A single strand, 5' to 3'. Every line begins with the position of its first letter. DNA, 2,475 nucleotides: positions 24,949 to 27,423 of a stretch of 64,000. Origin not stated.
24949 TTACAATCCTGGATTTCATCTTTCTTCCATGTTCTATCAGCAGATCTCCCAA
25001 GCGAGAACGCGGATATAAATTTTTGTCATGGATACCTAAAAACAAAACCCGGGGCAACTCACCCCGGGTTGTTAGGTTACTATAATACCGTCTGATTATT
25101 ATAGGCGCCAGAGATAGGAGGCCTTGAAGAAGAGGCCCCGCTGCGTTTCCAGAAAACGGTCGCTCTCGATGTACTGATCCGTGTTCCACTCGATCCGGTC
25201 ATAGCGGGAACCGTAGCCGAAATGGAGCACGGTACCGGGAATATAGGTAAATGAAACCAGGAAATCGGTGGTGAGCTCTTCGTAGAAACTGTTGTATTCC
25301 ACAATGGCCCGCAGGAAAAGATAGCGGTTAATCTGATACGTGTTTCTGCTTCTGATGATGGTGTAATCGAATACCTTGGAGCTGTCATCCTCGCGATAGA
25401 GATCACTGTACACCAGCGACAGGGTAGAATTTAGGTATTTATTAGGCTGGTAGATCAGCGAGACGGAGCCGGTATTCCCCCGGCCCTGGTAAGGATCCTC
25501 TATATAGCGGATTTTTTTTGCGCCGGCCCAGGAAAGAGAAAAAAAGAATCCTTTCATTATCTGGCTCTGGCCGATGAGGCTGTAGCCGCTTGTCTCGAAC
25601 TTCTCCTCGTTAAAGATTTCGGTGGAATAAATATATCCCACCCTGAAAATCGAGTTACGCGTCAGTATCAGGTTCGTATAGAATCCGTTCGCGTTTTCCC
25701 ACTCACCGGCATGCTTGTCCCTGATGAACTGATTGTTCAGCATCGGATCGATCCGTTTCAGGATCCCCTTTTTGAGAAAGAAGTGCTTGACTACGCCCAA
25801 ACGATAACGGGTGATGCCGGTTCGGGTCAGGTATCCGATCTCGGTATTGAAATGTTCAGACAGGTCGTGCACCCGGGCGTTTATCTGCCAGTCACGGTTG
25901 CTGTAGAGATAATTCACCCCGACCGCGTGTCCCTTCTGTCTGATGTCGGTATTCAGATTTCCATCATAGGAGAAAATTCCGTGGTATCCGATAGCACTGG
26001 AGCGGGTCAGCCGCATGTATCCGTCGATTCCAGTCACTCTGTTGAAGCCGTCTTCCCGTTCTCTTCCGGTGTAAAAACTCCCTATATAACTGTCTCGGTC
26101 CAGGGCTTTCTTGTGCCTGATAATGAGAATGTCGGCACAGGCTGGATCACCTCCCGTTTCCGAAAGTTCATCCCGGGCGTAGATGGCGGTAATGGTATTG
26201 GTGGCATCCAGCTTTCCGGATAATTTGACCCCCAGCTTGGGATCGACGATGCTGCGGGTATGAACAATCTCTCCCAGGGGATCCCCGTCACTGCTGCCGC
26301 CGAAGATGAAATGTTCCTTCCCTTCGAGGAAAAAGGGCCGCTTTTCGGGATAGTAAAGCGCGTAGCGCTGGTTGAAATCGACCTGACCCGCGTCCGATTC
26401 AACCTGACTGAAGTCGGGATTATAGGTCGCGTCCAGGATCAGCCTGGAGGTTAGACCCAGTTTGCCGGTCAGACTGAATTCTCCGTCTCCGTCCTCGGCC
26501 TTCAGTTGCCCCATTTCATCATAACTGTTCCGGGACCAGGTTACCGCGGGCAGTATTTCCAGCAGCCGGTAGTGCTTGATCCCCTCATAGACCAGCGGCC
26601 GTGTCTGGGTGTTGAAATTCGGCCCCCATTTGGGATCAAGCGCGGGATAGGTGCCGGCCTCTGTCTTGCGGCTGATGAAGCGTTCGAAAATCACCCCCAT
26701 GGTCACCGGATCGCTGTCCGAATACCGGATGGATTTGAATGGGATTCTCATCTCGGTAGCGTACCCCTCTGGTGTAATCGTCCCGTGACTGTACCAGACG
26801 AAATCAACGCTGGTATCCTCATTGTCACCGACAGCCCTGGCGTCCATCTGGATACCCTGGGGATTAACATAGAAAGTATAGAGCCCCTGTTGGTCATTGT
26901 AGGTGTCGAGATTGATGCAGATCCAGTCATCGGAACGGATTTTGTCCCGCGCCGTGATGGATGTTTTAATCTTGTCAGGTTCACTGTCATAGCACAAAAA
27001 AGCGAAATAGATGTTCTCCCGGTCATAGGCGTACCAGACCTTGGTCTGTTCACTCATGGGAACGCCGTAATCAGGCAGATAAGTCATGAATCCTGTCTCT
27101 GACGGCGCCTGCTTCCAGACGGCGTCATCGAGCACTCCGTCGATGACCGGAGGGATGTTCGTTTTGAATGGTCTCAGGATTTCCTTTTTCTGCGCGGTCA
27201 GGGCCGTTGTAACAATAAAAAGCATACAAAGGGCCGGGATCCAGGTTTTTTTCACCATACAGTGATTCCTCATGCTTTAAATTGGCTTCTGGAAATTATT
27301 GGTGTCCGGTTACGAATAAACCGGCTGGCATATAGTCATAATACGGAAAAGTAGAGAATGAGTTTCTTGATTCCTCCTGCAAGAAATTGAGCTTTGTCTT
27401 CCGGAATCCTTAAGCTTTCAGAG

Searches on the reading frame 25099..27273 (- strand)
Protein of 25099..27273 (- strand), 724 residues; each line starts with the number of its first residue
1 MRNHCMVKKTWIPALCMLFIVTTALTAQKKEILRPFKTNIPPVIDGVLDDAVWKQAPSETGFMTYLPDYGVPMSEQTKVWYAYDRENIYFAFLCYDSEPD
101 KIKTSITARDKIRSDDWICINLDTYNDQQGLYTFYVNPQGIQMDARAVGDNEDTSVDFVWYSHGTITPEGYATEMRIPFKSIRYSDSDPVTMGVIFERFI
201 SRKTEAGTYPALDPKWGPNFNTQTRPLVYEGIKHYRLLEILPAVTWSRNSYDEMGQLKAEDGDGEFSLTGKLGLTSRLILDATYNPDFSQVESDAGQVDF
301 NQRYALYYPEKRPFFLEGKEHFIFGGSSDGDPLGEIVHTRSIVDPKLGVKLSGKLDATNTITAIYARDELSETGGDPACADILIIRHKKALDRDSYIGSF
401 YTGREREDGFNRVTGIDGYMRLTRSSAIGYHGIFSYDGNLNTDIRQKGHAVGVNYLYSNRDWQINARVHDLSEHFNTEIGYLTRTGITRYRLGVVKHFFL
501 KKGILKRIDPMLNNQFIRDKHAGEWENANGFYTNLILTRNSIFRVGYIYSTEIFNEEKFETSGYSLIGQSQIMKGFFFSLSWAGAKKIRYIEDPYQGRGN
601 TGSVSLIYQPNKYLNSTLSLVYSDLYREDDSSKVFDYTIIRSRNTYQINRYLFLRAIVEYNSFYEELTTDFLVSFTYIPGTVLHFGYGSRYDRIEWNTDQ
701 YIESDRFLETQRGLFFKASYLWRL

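Call 3: search_protein_families(library=pfam, proteins=[window:25099-27273:-], max_evalue=0.01)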
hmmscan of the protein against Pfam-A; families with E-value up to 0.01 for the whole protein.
window:25099-27273:- (724 aa): 2 families
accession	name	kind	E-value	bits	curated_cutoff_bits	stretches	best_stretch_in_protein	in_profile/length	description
PF19313.5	DUF5916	-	3.7e-09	36.3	22.6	1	267-323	29-84/572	Domain of unknown function (DUF5916)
PF06452.16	CBM9_1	-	4.1e-05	24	23.4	1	44-193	1-143/185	Carbohydrate family 9 binding domain-like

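Call 4: search_protein_families(library=ncbifam, proteins=[window:25099-27273:-], max_evalue=0.01)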
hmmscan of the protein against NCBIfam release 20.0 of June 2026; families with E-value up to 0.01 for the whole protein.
window:25099-27273:- (724 aa): 0 families
